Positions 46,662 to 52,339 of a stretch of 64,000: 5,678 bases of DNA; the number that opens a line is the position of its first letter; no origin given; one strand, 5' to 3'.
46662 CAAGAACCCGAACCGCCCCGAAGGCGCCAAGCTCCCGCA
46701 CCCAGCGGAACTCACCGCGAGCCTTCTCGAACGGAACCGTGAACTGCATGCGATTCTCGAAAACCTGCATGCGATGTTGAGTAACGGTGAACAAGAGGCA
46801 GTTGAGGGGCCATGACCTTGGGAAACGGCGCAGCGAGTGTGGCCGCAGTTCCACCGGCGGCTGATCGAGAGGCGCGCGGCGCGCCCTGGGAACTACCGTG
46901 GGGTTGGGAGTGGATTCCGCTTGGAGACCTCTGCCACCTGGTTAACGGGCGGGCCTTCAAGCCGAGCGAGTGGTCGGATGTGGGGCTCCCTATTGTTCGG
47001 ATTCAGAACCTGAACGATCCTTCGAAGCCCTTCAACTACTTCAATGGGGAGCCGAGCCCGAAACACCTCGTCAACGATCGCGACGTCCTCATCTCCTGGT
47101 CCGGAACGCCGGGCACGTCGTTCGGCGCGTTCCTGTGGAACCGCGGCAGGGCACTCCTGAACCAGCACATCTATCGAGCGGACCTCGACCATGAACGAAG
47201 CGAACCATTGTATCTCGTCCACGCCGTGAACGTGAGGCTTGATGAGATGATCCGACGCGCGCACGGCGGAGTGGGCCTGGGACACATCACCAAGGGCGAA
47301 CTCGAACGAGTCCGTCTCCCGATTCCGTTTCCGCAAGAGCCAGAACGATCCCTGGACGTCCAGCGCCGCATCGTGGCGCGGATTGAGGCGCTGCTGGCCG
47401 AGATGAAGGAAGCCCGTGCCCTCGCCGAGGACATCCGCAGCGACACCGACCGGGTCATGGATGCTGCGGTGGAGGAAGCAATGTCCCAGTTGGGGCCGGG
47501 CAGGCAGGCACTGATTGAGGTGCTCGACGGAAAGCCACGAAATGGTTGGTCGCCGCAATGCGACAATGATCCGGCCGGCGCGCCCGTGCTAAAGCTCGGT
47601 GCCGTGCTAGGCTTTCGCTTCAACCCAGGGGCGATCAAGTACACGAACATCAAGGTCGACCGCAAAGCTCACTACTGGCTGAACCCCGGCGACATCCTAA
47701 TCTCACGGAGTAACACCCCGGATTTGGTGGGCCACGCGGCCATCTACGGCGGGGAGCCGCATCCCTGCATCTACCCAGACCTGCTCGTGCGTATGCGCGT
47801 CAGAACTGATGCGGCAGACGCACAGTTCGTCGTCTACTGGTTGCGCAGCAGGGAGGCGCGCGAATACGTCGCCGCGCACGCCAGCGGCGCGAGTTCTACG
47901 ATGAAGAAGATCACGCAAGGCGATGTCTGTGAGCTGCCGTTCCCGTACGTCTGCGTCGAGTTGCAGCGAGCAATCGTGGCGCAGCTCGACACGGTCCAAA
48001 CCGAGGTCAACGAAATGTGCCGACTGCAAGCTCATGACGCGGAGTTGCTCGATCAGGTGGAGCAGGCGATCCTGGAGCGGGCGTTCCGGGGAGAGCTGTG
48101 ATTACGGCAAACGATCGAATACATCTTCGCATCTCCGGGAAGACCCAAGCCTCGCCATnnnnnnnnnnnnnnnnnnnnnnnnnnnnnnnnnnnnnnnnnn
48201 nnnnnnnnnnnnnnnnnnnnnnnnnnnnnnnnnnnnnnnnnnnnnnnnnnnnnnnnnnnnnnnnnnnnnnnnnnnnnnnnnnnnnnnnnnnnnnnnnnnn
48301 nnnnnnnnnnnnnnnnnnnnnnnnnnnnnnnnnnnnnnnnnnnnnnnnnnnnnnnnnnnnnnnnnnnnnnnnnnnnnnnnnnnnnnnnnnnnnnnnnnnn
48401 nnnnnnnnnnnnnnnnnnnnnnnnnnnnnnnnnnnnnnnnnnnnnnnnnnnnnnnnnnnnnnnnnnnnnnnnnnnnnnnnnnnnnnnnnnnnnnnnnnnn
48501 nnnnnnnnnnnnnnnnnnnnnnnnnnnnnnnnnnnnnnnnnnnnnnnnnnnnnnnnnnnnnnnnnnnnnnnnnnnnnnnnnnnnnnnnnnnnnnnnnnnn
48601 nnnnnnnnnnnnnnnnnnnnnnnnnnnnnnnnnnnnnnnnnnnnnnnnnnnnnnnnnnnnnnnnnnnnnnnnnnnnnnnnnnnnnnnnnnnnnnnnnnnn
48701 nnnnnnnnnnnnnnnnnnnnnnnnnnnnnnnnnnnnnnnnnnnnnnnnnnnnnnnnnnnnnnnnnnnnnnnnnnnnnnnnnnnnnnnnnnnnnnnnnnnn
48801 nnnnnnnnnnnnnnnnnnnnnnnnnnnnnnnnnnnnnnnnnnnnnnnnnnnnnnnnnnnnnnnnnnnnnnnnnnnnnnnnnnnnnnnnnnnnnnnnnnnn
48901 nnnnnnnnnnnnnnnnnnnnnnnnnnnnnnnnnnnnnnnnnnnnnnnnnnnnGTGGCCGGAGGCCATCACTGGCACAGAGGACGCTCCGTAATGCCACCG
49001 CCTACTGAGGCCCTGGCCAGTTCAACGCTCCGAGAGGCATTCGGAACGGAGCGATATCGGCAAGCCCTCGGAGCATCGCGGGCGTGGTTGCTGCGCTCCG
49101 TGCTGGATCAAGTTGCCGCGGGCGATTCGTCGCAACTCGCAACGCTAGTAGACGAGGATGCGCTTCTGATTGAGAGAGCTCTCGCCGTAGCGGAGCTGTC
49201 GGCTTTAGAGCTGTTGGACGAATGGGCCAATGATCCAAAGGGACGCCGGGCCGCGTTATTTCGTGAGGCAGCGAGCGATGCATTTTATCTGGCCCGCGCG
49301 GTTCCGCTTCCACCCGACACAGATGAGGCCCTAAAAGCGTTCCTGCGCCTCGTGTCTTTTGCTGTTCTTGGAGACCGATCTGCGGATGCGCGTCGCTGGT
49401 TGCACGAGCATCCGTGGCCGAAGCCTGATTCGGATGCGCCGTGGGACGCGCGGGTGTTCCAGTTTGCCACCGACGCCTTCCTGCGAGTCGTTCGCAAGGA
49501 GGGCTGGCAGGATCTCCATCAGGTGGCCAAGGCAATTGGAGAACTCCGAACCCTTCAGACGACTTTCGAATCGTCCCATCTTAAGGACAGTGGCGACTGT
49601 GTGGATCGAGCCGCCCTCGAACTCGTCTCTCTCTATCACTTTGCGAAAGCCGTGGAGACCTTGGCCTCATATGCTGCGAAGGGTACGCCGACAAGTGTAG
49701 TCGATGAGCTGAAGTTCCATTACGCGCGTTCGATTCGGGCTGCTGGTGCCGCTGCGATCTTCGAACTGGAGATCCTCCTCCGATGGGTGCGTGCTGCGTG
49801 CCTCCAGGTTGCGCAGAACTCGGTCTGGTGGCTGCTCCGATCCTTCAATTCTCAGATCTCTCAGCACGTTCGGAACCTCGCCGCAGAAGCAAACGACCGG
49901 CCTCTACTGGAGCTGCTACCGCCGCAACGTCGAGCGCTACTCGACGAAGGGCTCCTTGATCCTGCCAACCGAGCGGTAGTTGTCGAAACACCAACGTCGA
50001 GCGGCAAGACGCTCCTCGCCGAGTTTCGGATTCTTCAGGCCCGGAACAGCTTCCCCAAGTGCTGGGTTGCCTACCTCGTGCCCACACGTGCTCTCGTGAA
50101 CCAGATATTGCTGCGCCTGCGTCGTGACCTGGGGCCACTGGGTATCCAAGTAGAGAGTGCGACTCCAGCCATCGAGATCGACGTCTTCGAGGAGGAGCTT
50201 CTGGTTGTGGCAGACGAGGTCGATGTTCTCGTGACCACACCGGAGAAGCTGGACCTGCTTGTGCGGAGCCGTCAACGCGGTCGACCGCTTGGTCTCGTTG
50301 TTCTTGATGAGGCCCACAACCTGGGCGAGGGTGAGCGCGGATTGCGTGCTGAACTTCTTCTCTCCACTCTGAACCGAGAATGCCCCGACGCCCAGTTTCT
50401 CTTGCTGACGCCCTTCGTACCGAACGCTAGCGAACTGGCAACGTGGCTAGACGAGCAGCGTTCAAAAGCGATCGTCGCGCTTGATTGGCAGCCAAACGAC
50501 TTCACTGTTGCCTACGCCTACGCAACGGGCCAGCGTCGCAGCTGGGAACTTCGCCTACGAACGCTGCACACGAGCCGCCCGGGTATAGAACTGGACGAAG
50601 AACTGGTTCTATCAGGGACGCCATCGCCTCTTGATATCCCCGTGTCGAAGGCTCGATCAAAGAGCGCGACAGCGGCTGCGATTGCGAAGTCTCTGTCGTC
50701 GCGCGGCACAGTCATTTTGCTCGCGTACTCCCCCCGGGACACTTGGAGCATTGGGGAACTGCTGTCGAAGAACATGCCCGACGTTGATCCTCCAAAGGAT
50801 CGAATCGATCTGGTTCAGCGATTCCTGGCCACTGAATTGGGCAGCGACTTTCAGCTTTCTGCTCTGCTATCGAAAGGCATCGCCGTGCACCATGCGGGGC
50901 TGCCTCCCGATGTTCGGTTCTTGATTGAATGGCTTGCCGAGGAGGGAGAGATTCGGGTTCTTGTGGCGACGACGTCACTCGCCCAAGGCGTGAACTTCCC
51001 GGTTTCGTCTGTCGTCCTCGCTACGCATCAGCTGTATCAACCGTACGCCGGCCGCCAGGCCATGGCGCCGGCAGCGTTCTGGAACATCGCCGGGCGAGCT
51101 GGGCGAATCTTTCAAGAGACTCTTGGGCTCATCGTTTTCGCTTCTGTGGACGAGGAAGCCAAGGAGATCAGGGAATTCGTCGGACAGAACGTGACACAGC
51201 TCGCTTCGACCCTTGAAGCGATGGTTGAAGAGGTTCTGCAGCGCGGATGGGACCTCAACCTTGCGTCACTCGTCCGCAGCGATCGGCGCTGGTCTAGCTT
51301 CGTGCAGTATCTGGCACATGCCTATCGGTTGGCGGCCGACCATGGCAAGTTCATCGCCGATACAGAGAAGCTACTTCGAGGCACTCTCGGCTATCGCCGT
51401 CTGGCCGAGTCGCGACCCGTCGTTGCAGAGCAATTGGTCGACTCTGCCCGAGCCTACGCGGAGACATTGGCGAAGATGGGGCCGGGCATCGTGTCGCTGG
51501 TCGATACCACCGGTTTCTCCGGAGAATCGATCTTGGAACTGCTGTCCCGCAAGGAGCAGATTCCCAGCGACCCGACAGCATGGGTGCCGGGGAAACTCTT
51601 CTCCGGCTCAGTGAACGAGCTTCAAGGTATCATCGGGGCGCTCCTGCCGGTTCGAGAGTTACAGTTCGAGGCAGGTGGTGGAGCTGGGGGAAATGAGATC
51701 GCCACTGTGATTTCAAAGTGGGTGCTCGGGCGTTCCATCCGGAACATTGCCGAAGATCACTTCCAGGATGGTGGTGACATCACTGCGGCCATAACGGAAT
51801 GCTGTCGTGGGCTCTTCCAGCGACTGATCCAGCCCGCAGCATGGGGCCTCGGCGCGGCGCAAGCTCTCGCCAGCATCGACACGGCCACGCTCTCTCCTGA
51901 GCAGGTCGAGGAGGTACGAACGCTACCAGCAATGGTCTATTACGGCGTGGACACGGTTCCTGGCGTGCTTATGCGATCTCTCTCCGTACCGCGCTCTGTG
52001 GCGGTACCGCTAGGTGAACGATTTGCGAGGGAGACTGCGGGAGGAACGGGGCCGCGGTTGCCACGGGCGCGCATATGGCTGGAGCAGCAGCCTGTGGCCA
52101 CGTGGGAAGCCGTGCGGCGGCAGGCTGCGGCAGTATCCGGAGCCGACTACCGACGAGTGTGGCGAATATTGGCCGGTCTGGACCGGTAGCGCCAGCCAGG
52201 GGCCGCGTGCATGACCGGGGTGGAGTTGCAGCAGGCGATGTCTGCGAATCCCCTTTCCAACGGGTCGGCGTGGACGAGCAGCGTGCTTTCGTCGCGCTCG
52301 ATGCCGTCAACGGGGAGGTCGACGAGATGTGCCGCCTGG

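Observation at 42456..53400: Type I R-M locus that begins inside a truncated PLD-helicase gene and carries a Hachiman-like pair between hsdS and a duplicated hsdS 3-prime remnant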

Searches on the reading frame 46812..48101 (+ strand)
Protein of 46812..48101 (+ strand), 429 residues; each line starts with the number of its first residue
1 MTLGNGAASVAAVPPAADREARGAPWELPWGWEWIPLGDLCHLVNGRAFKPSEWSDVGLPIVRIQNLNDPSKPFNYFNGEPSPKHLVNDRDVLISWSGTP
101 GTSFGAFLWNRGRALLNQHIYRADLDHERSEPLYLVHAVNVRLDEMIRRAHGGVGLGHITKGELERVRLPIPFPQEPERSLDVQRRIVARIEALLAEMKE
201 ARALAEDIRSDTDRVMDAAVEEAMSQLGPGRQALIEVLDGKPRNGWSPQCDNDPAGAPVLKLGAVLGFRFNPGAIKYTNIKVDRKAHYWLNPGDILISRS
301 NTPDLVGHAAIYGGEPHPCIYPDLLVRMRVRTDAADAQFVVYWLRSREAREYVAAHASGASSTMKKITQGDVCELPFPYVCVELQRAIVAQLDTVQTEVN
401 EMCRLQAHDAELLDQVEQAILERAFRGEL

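Call 4: search_protein_families(library=pfam, proteins=[window:46812-48101:+], max_evalue=0.01)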
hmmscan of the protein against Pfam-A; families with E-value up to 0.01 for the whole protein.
window:46812-48101:+ (429 aa): 1 family
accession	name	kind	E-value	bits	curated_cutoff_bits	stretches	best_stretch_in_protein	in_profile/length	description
PF01420.25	Methylase_S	-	4.7e-17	63.1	22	1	31-200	3-160/168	Type I restriction modification DNA specificity domain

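Call 5: search_protein_families(library=padloc, proteins=[window:46812-48101:+], max_evalue=0.01)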
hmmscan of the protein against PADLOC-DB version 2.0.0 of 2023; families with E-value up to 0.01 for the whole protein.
window:46812-48101:+ (429 aa): 90 families (the best 25 are shown)
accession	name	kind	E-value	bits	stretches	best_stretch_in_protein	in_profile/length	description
PDLC03189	Specificity_I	-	4.7e-50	168.8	2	28-224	6-193/459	Type I specificity subunit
PDLC03107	Specificity_I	-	8.9e-48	161.3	1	32-429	3-392/392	Type I specificity subunit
PDLC04137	mad5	-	1.8e-36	124.2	2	275-428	49-188/392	mads_5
PDLC03127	Specificity_I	-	1.9e-33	114.1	2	245-429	270-453/571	Type I specificity subunit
PDLC03148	Specificity_I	-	9e-32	108.4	1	242-422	271-450/453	Type I specificity subunit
PDLC03087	Specificity_I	-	1.9e-31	107.4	2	282-425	74-210/418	Type I specificity subunit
PDLC03079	Specificity_I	-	1.3e-29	101.6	2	286-429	308-447/470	Type I specificity subunit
PDLC03151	Specificity_I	-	1.6e-29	101.1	1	153-429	123-405/431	Type I specificity subunit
PDLC03100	Specificity_I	-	1.4e-27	95.2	2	189-401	155-368/392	Type I specificity subunit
PDLC03096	Specificity_I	-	2e-27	94.2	2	242-404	383-543/658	Type I specificity subunit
PDLC03097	Specificity_I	-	8.8e-27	92.4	1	169-395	146-367/409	Type I specificity subunit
PDLC03169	Specificity_I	-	4.5e-26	90.2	2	241-429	232-419/461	Type I specificity subunit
PDLC03072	Specificity_I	-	5.9e-26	89.5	2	244-422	251-430/448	Type I specificity subunit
PDLC03109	Specificity_I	-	2e-25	87.4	1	235-429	300-497/591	Type I specificity subunit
PDLC03194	Specificity_I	-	8.4e-25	85.6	2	288-429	258-391/391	Type I specificity subunit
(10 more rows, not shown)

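Call 17: find_encoding_contigs(protein=window:46812-48101:+, flank=10000, max_places=10)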
Protein window:46812-48101:+ (429 aa): 1 contig read that carries it; 1 place shown.
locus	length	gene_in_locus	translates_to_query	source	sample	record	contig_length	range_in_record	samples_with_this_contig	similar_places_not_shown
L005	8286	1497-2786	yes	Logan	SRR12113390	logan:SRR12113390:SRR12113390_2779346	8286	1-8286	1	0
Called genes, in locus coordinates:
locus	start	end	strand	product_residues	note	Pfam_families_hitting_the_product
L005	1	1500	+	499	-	?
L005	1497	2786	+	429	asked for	PF01420:Methylase_S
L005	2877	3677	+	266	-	-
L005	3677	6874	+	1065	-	PF04851:ResIII (weak), PF00270:DEAD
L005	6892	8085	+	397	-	PF00004:AAA, PF07728:AAA_5 (weak)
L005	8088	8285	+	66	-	?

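Call 80: search_protein_families(library=ncbifam, proteins=[window:46812-48101:+], max_evalue=0.00001)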
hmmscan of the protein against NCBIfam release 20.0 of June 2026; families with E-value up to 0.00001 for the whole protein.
window:46812-48101:+ (429 aa): 2 families
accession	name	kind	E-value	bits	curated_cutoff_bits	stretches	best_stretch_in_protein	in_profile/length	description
NF007278.0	PRK09737.1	equivalog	2.8e-23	82.4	662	1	28-429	6-419/461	type I restriction-modification system specificity subunit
NF047740.1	antiphage_MADS5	equivalog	8.2e-13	48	400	1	268-412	311-455/461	methylation-associated defense system restriction endonuclease subunit S MAD5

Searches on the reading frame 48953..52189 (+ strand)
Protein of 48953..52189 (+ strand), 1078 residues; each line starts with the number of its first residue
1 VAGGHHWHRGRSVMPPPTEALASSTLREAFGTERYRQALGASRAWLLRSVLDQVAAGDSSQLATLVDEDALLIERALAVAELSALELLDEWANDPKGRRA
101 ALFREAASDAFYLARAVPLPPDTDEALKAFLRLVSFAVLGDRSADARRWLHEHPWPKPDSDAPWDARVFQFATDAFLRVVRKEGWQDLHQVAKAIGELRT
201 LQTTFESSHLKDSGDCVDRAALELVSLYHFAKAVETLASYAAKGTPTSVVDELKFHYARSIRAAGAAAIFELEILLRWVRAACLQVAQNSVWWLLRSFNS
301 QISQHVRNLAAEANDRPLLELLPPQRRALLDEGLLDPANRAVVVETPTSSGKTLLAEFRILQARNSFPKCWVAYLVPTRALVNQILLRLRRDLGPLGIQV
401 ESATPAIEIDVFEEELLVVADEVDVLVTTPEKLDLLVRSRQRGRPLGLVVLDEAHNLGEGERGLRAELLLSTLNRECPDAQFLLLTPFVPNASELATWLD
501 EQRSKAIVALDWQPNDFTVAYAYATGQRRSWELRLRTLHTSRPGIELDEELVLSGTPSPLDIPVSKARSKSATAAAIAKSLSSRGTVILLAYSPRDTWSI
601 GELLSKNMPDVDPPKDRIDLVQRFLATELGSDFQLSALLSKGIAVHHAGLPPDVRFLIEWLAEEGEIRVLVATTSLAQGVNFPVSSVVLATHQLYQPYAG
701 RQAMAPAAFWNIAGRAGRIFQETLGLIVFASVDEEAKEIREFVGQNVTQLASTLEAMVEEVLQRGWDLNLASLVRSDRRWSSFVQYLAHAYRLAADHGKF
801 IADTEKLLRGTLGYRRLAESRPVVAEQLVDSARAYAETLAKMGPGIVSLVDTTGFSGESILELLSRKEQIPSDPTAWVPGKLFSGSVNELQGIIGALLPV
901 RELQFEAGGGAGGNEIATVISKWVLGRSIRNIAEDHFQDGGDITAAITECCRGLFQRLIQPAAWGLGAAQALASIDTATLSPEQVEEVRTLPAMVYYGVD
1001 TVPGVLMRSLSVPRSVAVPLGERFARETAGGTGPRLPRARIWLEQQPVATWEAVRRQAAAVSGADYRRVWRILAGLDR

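Call 4: search_protein_families(library=pfam, proteins=[window:48953-52189:+], max_evalue=0.01)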
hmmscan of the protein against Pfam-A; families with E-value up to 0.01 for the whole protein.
window:48953-52189:+ (1078 aa): 3 families
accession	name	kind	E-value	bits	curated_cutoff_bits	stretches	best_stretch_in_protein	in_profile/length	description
PF00270.35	DEAD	-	6.3e-23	81.8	26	1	338-486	13-157/167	DEAD/DEAH box helicase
PF04851.21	ResIII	-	1.1e-06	29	22.5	1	323-460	6-140/164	Type III restriction enzyme, res subunit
PF00271.37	Helicase_C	-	5.7e-05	23.8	23.5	1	641-719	40-109/110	Helicase conserved C-terminal domain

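Call 5: search_protein_families(library=padloc, proteins=[window:48953-52189:+], max_evalue=0.01)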
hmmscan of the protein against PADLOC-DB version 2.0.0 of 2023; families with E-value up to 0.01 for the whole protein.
window:48953-52189:+ (1078 aa): 35 families (the best 25 are shown)
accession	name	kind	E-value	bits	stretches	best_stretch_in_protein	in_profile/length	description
PDLC04531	PDC-M23B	-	0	1158.8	1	30-1075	11-1059/1060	-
PDLC04530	PDC-M23B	-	8.7e-154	511.6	1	258-1075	4-827/828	-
PDLC04532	PDC-M23B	-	4.2e-146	486.1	1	80-816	65-810/817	-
PDLC00192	HamB1|HamB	-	1.9e-62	209.3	1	227-737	175-672/1104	DEAD-box helicase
PDLC00194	HamB1|HamB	-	2.7e-55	185.7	1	285-758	191-678/995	DEAD-box helicase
PDLC00186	HamB1|HamB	-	1.8e-52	176.4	1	340-768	162-568/864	DEAD-box helicase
PDLC00200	HamB2|HamB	-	1.1e-48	163.9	1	340-759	162-560/865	DEAD-box helicase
PDLC00187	HamB1|HamB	-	1.3e-48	164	1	339-763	156-553/851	DEAD-box helicase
PDLC00174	HamB1|HamB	-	8.9e-47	157.5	1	338-862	317-814/1163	DEAD-box helicase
PDLC00188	HamB1|HamB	-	9.1e-47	157.7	2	260-528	183-448/1037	DEAD-box helicase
PDLC00176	HamB1|HamB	-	9.4e-38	127.8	2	570-754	356-536/845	DEAD-box helicase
PDLC00199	HamB2|HamB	-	3.7e-35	119.2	1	339-758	150-544/841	DEAD-box helicase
PDLC00185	HamB1|HamB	-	6.3e-35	118.3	1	339-736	157-532/871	DEAD-box helicase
PDLC00190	HamB1|HamB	-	7.7e-31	105.3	2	563-742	355-532/866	DEAD-box helicase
PDLC00178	HamB1|HamB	-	7.7e-29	98.2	2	323-502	247-425/830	DEAD-box helicase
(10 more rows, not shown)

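Call 31: search_solved_structures(query=window:48992-52189:+, max_evalue=0.001)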
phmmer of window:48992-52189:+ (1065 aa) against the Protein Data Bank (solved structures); distinct sequences matched with E-value up to 0.001: 58.
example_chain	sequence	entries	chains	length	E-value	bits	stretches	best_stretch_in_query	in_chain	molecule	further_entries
8alz_B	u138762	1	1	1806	8.7e-41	143.1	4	329-488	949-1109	Activating signal cointegrator 1 complex subunit 3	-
7zpq_CA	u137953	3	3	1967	1.7e-38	135.5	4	277-487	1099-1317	SLH1 isoform 1 | RQC trigger complex helicase SLH1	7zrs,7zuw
6s8o_B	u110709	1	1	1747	3.2e-34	121.4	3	617-722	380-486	U5 small nuclear ribonucleoprotein 200 kDa helicase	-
4f92_B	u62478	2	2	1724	2.1e-33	118.6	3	617-722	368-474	U5 small nuclear ribonucleoprotein 200 kDa helicase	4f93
6s9i_B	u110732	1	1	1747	2.2e-33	118.6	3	617-722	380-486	U5 small nuclear ribonucleoprotein 200 kDa helicase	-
6qdv_B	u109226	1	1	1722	2.5e-33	118.4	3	617-722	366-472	U5 small nuclear ribonucleoprotein 200 kDa helicase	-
4f91_B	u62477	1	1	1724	2.5e-33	118.4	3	617-722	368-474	U5 small nuclear ribonucleoprotein 200 kDa helicase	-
5urj_A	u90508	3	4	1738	2.6e-33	118.3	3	617-722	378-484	U5 small nuclear ribonucleoprotein 200 kDa helicase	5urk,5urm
4kit_B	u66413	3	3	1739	2.6e-33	118.3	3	617-722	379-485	U5 small nuclear ribonucleoprotein 200 kDa helicase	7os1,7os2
6s8q_B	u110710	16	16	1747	2.7e-33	118.3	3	617-722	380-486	U5 small nuclear ribonucleoprotein 200 kDa helicase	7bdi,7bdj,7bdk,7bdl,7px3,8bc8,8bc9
3jcr_C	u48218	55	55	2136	7.2e-33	116.9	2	617-722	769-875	hBrr2 | U5 small nuclear ribonucleoprotein 200 kDa helicase | Brr2, U5 small nuclear ribonucleoprotein 200 kDa helicase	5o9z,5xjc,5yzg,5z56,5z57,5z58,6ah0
8vx9_B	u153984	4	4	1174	6.8e-31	110.3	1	302-723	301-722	HamB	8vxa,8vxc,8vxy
2va8_A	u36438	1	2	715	6.1e-27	97.2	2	302-518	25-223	SKI2-TYPE HELICASE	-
6qv3_A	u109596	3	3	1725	3.7e-26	94.6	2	619-724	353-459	Pre-mRNA splicing helicase-like protein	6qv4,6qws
5m59_A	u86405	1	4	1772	4.2e-26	94.5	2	619-724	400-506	Pre-mRNA splicing helicase-like protein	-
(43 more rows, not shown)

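Call 80: search_protein_families(library=ncbifam, proteins=[window:48992-52189:+], max_evalue=0.00001)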
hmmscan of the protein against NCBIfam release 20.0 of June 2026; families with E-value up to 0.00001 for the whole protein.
window:48992-52189:+ (1065 aa): 9 families
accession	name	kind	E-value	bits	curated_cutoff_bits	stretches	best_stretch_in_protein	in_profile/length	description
NF002654.0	PRK02362.1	equivalog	1.5e-42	145.9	887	1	299-738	15-416/739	ATP-dependent DNA helicase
NF001308.0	PRK00254.1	equivalog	2.1e-31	108.9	1216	2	301-503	17-202/720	ATP-dependent DNA helicase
NF040935.1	helicase_Hel308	equivalog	6.3e-30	103.9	1200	2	302-505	21-206/704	ATP-dependent DNA helicase Hel308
NF002251.0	PRK01172.1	equivalog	1.6e-27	96.1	891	2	326-489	37-192/674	ATP-dependent DNA helicase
TIGR04121.1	DEXH_lig_assoc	equivalog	6.1e-20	70.5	850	1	326-491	28-199/804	ligase-associated DNA damage response DEXH box helicase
TIGR03817.1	DECH_helic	hypoth_equivalog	5.8e-11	41.4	874.1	0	326-464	51-188/742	helicase/secretion neighborhood putative DEAH-box helicase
NF010338.0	PRK13767.1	equivalog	2.1e-10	39.5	849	1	295-461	21-202/877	ATP-dependent helicase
NF008166.0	PRK10917.1-4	equivalog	3.7e-07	28.6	864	0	335-449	306-415/705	ATP-dependent DNA helicase RecG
NF008163.0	PRK10917.1-1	equivalog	3.1e-06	25.8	796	0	335-449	298-407/692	ATP-dependent DNA helicase RecG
